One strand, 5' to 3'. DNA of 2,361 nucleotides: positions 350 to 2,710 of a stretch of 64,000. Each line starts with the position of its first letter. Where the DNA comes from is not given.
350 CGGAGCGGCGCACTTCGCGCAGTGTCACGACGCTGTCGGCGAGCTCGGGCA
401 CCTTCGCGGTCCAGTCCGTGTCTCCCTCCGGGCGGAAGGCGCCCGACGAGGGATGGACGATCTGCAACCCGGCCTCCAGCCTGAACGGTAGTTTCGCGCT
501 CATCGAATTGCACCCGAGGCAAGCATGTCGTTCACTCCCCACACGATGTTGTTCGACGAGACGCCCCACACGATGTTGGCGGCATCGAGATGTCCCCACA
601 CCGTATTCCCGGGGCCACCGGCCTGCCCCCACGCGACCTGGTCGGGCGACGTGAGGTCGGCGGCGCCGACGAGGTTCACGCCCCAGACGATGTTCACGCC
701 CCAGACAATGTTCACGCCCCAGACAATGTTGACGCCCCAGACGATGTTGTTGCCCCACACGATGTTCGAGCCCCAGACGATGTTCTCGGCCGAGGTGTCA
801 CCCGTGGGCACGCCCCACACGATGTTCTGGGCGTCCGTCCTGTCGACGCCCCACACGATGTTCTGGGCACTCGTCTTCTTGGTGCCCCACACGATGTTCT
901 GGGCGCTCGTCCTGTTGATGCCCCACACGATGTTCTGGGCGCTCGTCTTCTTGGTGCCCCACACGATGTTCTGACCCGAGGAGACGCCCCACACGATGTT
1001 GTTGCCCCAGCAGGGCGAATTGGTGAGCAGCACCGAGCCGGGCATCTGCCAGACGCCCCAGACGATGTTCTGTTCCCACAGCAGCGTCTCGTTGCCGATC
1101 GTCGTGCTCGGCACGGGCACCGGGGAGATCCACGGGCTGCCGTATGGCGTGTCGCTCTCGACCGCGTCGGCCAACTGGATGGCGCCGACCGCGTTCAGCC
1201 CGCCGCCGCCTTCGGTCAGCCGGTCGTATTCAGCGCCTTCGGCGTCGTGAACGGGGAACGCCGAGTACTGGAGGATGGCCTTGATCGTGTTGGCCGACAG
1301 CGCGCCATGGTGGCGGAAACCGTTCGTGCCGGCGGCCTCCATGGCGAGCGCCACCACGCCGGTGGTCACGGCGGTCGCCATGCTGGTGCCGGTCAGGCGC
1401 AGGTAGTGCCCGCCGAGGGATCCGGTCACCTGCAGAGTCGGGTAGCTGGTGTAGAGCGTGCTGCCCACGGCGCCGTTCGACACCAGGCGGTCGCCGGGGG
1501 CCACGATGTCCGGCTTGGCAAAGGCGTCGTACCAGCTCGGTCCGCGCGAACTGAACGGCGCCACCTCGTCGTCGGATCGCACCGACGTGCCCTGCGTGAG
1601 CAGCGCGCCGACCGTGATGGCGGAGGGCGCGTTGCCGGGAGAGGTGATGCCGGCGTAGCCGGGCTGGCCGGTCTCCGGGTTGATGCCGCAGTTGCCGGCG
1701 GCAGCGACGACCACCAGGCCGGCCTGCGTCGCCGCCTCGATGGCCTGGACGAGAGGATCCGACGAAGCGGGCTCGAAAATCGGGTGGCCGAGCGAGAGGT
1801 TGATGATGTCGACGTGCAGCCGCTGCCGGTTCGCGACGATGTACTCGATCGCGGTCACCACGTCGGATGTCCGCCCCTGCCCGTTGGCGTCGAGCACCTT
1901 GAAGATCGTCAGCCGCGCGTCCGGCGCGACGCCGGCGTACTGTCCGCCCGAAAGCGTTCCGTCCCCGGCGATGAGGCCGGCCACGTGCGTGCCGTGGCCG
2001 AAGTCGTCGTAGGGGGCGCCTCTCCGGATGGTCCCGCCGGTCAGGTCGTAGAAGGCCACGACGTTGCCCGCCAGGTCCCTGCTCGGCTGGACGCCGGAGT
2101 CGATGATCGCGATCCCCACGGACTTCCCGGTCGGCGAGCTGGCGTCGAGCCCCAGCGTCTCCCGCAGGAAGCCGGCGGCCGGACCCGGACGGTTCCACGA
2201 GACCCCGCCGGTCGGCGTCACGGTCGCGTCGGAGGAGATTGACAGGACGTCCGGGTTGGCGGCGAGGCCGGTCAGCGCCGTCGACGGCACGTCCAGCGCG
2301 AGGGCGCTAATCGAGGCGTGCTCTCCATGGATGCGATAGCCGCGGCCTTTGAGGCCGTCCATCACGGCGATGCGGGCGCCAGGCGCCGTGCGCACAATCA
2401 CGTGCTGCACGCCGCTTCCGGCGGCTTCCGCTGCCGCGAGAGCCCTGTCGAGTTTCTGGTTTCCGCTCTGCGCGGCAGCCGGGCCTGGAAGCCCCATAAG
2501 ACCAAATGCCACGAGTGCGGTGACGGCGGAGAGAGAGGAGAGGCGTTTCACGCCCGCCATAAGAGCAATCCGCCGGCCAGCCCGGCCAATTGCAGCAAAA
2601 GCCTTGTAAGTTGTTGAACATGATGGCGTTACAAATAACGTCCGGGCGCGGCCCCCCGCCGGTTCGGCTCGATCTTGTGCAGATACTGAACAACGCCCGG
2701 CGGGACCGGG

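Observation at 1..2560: Subtilase with a cassette-like (NIVWG)15 tail translationally coupled to a GNAT: candidate self-contained peptide-production system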

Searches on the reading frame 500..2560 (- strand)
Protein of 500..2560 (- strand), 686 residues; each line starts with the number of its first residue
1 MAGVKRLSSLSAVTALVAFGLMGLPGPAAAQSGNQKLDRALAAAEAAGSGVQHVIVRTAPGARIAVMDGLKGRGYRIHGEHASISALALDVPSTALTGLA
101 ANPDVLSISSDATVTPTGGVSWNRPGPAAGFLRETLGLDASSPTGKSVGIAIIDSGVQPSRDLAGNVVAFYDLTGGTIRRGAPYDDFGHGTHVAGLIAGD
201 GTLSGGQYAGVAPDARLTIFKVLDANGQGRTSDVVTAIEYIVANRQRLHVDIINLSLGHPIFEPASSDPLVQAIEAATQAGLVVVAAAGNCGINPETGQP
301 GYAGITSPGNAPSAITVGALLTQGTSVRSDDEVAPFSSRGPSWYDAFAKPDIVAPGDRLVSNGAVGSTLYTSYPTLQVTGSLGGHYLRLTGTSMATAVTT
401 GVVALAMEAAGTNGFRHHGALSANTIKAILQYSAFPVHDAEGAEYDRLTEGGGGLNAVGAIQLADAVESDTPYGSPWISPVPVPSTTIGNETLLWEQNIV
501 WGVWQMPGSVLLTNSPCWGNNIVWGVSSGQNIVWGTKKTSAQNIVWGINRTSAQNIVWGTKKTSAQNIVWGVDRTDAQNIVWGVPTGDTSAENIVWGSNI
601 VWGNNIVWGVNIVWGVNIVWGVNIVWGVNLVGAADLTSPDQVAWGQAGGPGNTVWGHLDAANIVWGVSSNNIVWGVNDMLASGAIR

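Call 7: search_protein_families(library=pfam, proteins=[window:500-2560:-], max_evalue=0.1)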
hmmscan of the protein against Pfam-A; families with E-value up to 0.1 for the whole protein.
window:500-2560:- (686 aa): 1 family
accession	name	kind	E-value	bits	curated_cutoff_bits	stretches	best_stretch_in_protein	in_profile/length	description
PF00082.27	Peptidase_S8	-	1.2e-47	163.1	21.8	1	145-438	1-274/288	Subtilase family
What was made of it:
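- On Peptidase S8 (subtilase): 163.1 bits against a cutoff of 21.8 (call 7)
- Checked: Pfam Peptidase_S8 matches aa 145-438 with E 1.2e-47 (call 7).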

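Call 8: search_protein_families(library=ncbifam, proteins=[window:500-2560:-], max_evalue=1)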
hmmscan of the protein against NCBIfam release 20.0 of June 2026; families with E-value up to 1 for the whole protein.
window:500-2560:- (686 aa): 9 families
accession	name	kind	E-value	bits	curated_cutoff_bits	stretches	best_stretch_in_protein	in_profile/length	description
TIGR03921.1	T7SS_mycosin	equivalog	1.4e-31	109.9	278.75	1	144-501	11-327/353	type VII secretion-associated serine protease mycosin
NF042956.1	IteS_antiphage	equivalog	1.2e-19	70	900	1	141-434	250-533/747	S8 family anti-phage peptidase IteS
NF040809.1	germ_prot_CspBA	exception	1e-16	59.8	1250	2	185-297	720-829/1099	bifunctional germination protease/germinant receptor pseudoprotease CspBA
NF049966.1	QH_SP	equivalog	5.8e-16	58.5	165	1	150-290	2-124/219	subtilisin-like serine protease QhpE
TIGR03895.1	protease_PatA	subfamily_domain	2.1e-14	53.2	421.05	1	189-465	1-229/606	PatA/PatG family cyanobactin maturation protease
NF040553.1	SGO_0316_fam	subfamily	4.7e-11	41.1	1400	1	185-320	356-499/1486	SGO_0316/SGO_0317 family LPXTG-anchored serine peptidase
NF040808.2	CspC_non_triad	exception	1.3e-10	40.4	675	2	185-292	165-278/556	bile acid germinant receptor pseudoprotease CspC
NF033595.1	denti_PrtP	equivalog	3e-08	32.7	300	2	253-440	342-484/606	dentilisin complex serine proteinase subunit PrtP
NF058614.1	PPMAGASynPpgS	equivalog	0.049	13.1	370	1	198-245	60-105/226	polyprenyl-phospho-N-acetylgalactosaminyl synthase PpgS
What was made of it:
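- On Multi-core RiPP precursor system: TIGR03895 scores 53 bits against a cutoff of 421 (call 8)
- Closest known: Multi-core RiPP precursors and their S8 proteases. Different: The PatA/PatG model is far below its cutoff (call 8).
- The PatA/PatG protease model scores 53 bits against a cutoff of 421 (call 8).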

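Call 9: find_homologous_proteins(query=window:500-2560:-)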
Query window:500-2560:- (686 aa): 5988 proteins with E <= 0.001 among 8000 candidates; the best 120 are listed.
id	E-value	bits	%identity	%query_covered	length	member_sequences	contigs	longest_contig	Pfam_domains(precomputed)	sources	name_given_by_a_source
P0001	3.5e-277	940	79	80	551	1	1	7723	PF00082.28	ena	-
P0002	2.9e-225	768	66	80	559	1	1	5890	PF00082.28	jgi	jgi:serine protease AprX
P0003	1.3e-186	640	66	68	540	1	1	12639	PF00082.28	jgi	jgi:serine protease AprX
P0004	2.8e-168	580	49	92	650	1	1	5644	PF00082.28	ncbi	-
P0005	4.0e-168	579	54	82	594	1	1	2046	PF00082.28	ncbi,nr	ncbi:MAG: S8 family peptidase, partial [Planctomycetes bacterium]|nr:S8 family peptidase [Planctomyc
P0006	1.9e-166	574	71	56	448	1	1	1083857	PF00082.28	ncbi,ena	-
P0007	2.1e-162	560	48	98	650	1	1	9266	PF00082.28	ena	-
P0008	2.4e-160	554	48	93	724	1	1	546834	PF00082.28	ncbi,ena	-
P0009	2.1e-158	547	47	90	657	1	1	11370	PF00082.28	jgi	jgi:serine protease AprX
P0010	3.5e-158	546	48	97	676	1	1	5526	PF00082.28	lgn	-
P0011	1.9e-157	544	45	88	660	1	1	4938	PF00082.28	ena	-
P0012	4.2e-157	543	48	87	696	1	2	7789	PF00082.28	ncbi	-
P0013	8.7e-157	542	47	90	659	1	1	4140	PF00082.28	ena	-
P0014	2.3e-156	540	47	93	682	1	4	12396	PF00082.28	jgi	jgi:serine protease AprX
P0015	2.6e-156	540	47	95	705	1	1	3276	PF00082.28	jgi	jgi:serine protease AprX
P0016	2.8e-156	540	50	87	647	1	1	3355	PF00082.28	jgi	-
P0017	4.8e-156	539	47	77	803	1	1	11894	PF00082.28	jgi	jgi:serine protease AprX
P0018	7.4e-156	539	45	96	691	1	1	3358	PF00082.28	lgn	-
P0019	3.0e-155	537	49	85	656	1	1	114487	PF00082.28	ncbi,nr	ncbi:MAG TPA: S8 family serine peptidase [Vicinamibacterales bacterium]|nr:S8 family serine peptidas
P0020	7.3e-155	536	46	95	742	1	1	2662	PF00082.28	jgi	jgi:serine protease AprX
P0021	8.2e-155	535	46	77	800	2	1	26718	PF00082.28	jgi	jgi:serine protease AprX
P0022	1.2e-154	535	49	90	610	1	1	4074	PF00082.28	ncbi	-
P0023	2.3e-154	534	46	97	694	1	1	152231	PF00082.28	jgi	jgi:serine protease AprX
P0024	2.5e-154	534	47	88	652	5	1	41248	PF00082.28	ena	-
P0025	5.0e-154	533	47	90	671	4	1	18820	PF00082.28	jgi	-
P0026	5.9e-154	533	47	97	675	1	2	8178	PF00082.28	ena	-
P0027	8.7e-154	532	46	97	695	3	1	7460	PF00082.28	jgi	jgi:serine protease AprX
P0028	1.2e-153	531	46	94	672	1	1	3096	PF00082.28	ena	-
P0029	1.6e-153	531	51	84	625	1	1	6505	PF00082.28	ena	-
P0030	9.3e-153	529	45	94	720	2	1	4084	PF00082.28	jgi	jgi:serine protease AprX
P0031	1.0e-152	528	50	84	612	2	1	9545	PF00082.28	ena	-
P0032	1.1e-152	528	48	94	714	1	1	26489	PF00082.28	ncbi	-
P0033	2.0e-152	527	48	91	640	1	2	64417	PF00082.28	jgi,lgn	jgi:serine protease AprX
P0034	2.3e-152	527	47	95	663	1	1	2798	PF00082.28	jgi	jgi:serine protease AprX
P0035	2.7e-152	527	65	57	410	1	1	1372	PF00082.28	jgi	jgi:serine protease AprX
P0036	3.7e-152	527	48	88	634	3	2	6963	PF00082.28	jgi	jgi:serine protease AprX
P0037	4.1e-152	526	48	87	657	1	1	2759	PF00082.28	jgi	jgi:serine protease AprX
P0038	4.3e-152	526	48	90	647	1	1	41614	PF00082.28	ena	-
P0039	9.6e-152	525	50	84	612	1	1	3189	PF00082.28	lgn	-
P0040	4.0e-151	523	46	96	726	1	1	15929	PF00082.28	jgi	jgi:serine protease AprX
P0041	4.3e-151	523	48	91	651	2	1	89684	PF00082.28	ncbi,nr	ncbi:MAG TPA: S8 family peptidase [Vicinamibacterales bacterium]|nr:S8 family peptidase [Vicinamibac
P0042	6.7e-151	522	47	97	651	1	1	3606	PF00082.28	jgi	jgi:serine protease AprX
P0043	7.4e-151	522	46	96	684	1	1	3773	PF00082.28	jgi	jgi:serine protease AprX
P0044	7.9e-151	522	47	89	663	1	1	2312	PF00082.28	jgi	jgi:serine protease AprX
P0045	1.1e-150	522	47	95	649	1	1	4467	PF00082.28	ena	-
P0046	2.0e-150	521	46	96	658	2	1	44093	PF00082.28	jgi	jgi:serine protease AprX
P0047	2.0e-150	521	48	90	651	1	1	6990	PF00082.28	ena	-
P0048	2.3e-150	521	46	98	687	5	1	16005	PF00082.28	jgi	jgi:serine protease AprX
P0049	2.8e-150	520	48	91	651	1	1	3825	PF00082.28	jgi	jgi:serine protease AprX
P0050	3.5e-150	520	49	78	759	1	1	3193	PF00082.28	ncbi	-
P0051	4.4e-150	520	45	95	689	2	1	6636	PF00082.28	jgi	jgi:serine protease AprX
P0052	7.3e-150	519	45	94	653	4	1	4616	PF00082.28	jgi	jgi:serine protease AprX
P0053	1.0e-149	518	50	87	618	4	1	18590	PF00082.28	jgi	jgi:serine protease AprX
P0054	1.7e-149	518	49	78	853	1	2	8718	PF00082.28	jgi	-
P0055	3.0e-149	517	49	85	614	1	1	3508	PF00082.28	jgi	jgi:serine protease AprX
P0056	6.0e-149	516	47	98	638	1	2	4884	PF00082.28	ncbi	-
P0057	6.1e-149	516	46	92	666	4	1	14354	PF00082.28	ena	-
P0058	7.7e-149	516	48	91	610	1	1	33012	PF00082.28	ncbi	-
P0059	8.1e-149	516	45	89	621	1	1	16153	PF00082.28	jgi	jgi:serine protease AprX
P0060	1.0e-148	515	46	94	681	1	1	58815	PF00082.28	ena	-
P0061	1.1e-148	515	50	78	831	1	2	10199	PF00082.28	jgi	jgi:serine protease AprX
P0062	1.7e-148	514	48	88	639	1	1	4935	PF00082.28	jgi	jgi:serine protease AprX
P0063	1.7e-148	514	46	96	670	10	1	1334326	PF00082.28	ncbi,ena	-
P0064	1.8e-148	514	48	90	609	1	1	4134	PF00082.28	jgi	jgi:serine protease AprX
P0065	2.8e-148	514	72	50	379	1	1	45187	PF00082.28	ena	-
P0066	5.7e-148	513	50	79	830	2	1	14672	PF00082.28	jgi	jgi:serine protease AprX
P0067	6.0e-148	513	42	98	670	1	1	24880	PF00082.28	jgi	jgi:serine protease AprX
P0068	6.8e-148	512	49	87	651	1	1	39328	PF00082.28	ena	-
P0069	9.7e-148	512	46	94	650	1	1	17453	PF00082.28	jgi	jgi:serine protease AprX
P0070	1.8e-147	511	48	87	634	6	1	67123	PF00082.28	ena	-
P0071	1.8e-147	511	49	86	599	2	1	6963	PF00082.28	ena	-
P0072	1.9e-147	511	44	96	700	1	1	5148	PF00082.28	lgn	-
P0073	2.1e-147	511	49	77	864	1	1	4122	PF00082.28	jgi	jgi:serine protease AprX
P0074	2.3e-147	511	46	92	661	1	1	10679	PF00082.28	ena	-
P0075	2.4e-147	511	47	95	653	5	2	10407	PF00082.28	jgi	jgi:serine protease AprX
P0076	2.8e-147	510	48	90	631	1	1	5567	PF00082.28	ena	-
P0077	2.9e-147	510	45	97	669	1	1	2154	PF00082.28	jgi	-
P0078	4.6e-147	510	48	87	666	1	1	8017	PF00082.28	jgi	jgi:serine protease AprX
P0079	4.8e-147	510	46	88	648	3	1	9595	PF00082.28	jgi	jgi:serine protease AprX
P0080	7.6e-147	509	47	91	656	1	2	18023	PF00082.28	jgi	jgi:serine protease AprX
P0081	7.6e-147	509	44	89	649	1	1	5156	PF00082.28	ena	-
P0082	1.1e-146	508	48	77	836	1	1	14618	PF00082.28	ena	-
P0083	1.1e-146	508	48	77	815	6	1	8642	PF00082.28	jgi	jgi:serine protease AprX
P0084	1.3e-146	508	53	72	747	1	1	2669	PF00082.28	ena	-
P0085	1.3e-146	508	47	90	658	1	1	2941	PF00082.28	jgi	jgi:serine protease AprX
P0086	1.4e-146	508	48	87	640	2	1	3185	PF00082.28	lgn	-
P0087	1.5e-146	508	47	83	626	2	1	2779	PF00082.28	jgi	jgi:serine protease AprX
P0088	1.7e-146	508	49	91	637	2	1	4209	PF00082.28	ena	-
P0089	1.7e-146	508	46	96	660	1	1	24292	PF00082.28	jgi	jgi:serine protease AprX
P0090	2.0e-146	508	41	95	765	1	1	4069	PF00082.28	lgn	-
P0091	2.1e-146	508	49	87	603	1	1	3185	PF00082.28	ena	-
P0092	2.5e-146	507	48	89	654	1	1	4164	PF00082.28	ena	-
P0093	3.4e-146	507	48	87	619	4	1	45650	PF00082.28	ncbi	-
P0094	4.0e-146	507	49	77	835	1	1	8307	PF00082.28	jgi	jgi:serine protease AprX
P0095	4.0e-146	507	47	90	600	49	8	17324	PF00082.28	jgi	jgi:serine protease AprX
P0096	4.3e-146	507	47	83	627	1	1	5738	PF00082.28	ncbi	-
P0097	4.4e-146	506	45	91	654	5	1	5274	PF00082.28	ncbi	-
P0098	4.6e-146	506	48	77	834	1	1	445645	PF00082.28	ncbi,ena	-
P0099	5.1e-146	506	48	90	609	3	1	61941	PF00082.28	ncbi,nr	ncbi:MAG TPA: S8 family peptidase [Vicinamibacterales bacterium]|nr:S8 family peptidase [Vicinamibac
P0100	5.7e-146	506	44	99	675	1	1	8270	PF00082.28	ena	-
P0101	5.9e-146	506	46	94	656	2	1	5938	PF00082.28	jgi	jgi:serine protease AprX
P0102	7.2e-146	506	49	86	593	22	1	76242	PF00082.28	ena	-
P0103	7.5e-146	506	42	95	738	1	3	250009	PF00082.28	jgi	jgi:subtilisin family serine protease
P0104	8.0e-146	506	47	88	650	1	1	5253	PF00082.28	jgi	jgi:serine protease AprX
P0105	8.0e-146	506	45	98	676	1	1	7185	PF00082.28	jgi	jgi:serine protease AprX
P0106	8.7e-146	506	46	95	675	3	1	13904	PF00082.28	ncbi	ncbi:MAG: S8 family serine peptidase [Vicinamibacterales bacterium]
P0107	8.7e-146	506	47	90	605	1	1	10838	PF00082.28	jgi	jgi:serine protease AprX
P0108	9.6e-146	505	48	86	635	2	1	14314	PF00082.28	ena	-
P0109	1.0e-145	505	47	92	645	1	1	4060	PF00082.28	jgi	jgi:serine protease AprX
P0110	1.0e-145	505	48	86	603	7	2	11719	PF00082.28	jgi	jgi:serine protease AprX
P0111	1.1e-145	505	48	86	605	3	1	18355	PF00082.28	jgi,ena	-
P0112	1.3e-145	505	47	87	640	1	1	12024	PF00082.28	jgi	jgi:serine protease AprX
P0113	1.5e-145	505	43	94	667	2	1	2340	PF00082.28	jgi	jgi:hypothetical protein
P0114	1.7e-145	505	42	94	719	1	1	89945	PF00082.28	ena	-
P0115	1.9e-145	504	48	91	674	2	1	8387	PF00082.28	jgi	-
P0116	2.0e-145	504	48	88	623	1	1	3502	PF00082.28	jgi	-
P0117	2.3e-145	504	49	85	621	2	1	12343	PF00082.28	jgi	jgi:serine protease AprX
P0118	2.9e-145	504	46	98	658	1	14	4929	PF00082.28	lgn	-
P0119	5.8e-145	503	47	87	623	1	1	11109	PF00082.28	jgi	jgi:serine protease AprX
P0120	5.9e-145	503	48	84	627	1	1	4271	PF00082.28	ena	-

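Call 14: find_related_loci(query=A1, collection=genome_contigs, flank=6000)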
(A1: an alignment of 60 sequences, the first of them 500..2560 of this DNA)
Query A1 (686 aa) in genome_contigs; peptide patterns used: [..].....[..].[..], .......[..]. (x = any residue, [..] = any of these).
598 stretches matched a pattern (row limit reached: there are more); 551 encode a relative of the query (tblastn E <= 1e-3); the best 80 are kept; 79 distinct loci.
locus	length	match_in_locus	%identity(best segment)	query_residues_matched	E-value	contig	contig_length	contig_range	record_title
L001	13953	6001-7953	78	1-685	0e+0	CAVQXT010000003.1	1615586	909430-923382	MAG: uncultured Acidobacteriota bacterium isolate MFD05942.bin.1.436 genome assembly, contig: contig_42727, whole genome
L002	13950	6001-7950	70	4-686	0e+0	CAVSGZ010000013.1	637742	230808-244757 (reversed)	MAG: uncultured Acidobacteriota bacterium isolate MFD01476.bin.1.216 genome assembly, contig: contig_82305, whole genome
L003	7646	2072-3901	68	27-681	0e+0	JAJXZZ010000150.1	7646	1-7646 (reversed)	MAG: Acidobacteria bacterium isolate BP8.bin110 NODE_17303_length_7646_cov_1.549009, whole genome shotgun sequence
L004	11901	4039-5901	62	1-678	0e+0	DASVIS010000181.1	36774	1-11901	MAG TPA_asm: Vicinamibacterales bacterium isolate SMAG_U2999 k141_490860, whole genome shotgun sequence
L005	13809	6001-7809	64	25-678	0e+0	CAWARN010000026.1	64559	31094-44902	MAG: uncultured Acidobacteriota bacterium isolate MFD02979.bin.3.8 genome assembly, contig: contig_59476, whole genome s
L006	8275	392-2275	59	1-678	0e+0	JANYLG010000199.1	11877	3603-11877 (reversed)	MAG: Acidobacteria bacterium isolate GL140_5_metabinner_95 GL140_5_k141_2772665, whole genome shotgun sequence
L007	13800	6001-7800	62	28-678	0e+0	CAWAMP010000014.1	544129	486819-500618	MAG: uncultured Acidobacteriota bacterium isolate MFD02979.bin.1.171 genome assembly, contig: contig_49103, whole genome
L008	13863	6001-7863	58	6-683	0e+0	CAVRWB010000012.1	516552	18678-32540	MAG: uncultured Acidobacteriota bacterium isolate MFD02159.bin.2.26 genome assembly, contig: contig_46234, whole genome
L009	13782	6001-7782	60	35-681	0e+0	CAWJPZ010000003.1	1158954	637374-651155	MAG: uncultured Acidobacteriota bacterium isolate MFD02979.bin.3.149 genome assembly, contig: contig_27808, whole genome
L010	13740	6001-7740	59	25-677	0e+0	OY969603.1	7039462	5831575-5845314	MAG: uncultured Acidobacteriota bacterium isolate MFD01476.bin.c.1 genome assembly, chromosome: 1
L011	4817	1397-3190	59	36-677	0e+0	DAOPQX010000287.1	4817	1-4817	MAG TPA_asm: Vicinamibacterales bacterium isolate AMR_MDS_1511 NODE_19266_length_4817_cov_4.621798, whole genome shotgun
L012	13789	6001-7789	67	36-678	0e+0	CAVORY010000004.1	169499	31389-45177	MAG: uncultured Acidobacteriota bacterium isolate MFD00032.bin.2.43 genome assembly, contig: contig_17715, whole genome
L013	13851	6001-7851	59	1-677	0e+0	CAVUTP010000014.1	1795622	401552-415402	MAG: uncultured Acidobacteriota bacterium isolate MFD03899.bin.2.164 genome assembly, contig: contig_3473, whole genome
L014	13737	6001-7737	52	30-677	3e-170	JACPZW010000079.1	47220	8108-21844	MAG: Acidobacteria bacterium isolate NC_groundwater_900_Pr1_S-0.2um_67_29 Montesol18-Sp2_coassembly_scaffold_1059997, wh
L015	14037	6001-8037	46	3-647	1e-165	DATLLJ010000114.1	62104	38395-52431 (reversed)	MAG TPA_asm: Vicinamibacterales bacterium isolate SMAG_U13745 k141_3143263, whole genome shotgun sequence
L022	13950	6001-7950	46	17-675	6e-159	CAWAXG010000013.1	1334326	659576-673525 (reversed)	MAG: uncultured Acidobacteriota bacterium isolate MFD05567.bin.1.264 genome assembly, contig: contig_14896, whole genome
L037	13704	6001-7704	47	30-635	7e-152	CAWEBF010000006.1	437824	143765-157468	MAG: uncultured Acidobacteriota bacterium isolate MFD05567.bin.2.14 genome assembly, contig: contig_1378, whole genome s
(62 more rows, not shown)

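Call 21: predict_structure(alignment_id=A1)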
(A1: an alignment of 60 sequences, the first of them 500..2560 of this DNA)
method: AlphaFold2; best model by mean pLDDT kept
length: 686 residues; sequences in the alignment: 60
mean_pLDDT: 74.8   pTM: 0.75
mean pLDDT of the five models: 74.8, 72.2, 71.2, 70.4, 68.1
residues with pLDDT >= 90: 342; 70-90: 92; 50-70: 67; < 50: 185
segments of 3 or more residues with pLDDT < 50: 1-11, 20-31, 291-311, 341-347, 524-602, 604-644, 679-686
pLDDT, mean of each block of 10 residues (from residue 1): 40 50 45 76 92 97 97 97 96 96 96 74 56 94 97 97 97 95 97 98 96 98 96 97 97 90 82 91 86 42 32 82 89 79 49 92 96 92 94 94 97 77 94 90 79 93 94 92 95 93 81 86 47 36 33 36 34 29 38 42 46 47 38 36 51 55 60 50 36
secondary structure, 60 per line:
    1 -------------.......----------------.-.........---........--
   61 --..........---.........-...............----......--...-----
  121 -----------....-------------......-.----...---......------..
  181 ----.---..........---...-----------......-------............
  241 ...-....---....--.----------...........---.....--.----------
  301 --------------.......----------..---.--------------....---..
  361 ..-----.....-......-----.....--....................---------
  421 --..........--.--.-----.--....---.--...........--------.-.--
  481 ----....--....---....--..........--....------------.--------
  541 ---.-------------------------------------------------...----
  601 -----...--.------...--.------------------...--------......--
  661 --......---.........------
elements in order (helices of 4 or more, strands of 3 or more residues): H14-20 H39-47 E51-58 H63-72 E76-81 E86-92 H93-100 E105-110 E113-115 H132-135 E149-154 E167-172 H189-198 E216-221 H231-243 H245-248 E252-255 H269-279 E283-287 E315-321 E352-355 E359-362 H368-372 E377-379 E385-389 H392-411 H423-432 H447-450 H457-466 E485-488 E491-494 E498-501 E504-507 H508-512 H516-519 E594-596 E606-608 E618-620 E642-644 E653-658 E663-668 E672-677
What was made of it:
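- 2471..2560 (-): Sec-type signal peptide, aa 1-30 (MAGVKR, hydrophobic core, AAA|QS). AlphaFold2 pLDDT is below 50 for aa 1-31 (call 21).
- Its start packs as confident beta structure next to the catalytic domain (call 21).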

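Call 26: search_solved_structures(query=L001:7953-8618:+, max_evalue=0.001)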
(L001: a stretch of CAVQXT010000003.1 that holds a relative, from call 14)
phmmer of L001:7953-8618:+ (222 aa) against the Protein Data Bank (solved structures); distinct sequences matched with E-value up to 0.001: 11.
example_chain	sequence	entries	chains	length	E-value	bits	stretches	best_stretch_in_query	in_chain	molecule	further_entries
2z0z_A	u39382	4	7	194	5.3e-10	42.6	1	61-217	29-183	Putative uncharacterized protein TTHA1799 | Ribosomal-protein-alanine acetyltransferase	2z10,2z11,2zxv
8gxk_A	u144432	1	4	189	1.1e-09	41.5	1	44-218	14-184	Protein N-acetyltransferase, RimJ/RimL family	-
1nsl_A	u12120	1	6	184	4.1e-09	39.7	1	118-212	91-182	Probable acetyltransferase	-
8gxj_A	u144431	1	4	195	1.6e-07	34.5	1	48-218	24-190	N-acetyltransferase domain-containing protein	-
1yre_A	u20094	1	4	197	1.7e-07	34.4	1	48-218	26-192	hypothetical protein PA3270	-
3igr_A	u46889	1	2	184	2.6e-07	33.8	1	97-211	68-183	Ribosomal-protein-S5-alanine N-acetyltransferase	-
3tcv_A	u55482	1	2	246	1e-06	31.8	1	70-218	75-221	GCN5-related N-acetyltransferase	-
6c30_A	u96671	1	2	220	1.1e-05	28.5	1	86-214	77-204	GNAT family acetyltransferase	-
6c32_A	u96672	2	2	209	1.1e-05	28.4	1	87-213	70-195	Acetyltransferase, GNAT family protein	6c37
2ge3_A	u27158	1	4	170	3.1e-05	27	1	42-205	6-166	probable acetyltransferase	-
8gxf_B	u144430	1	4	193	4.8e-05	26.4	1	88-214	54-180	GCN5 family acetyltransferase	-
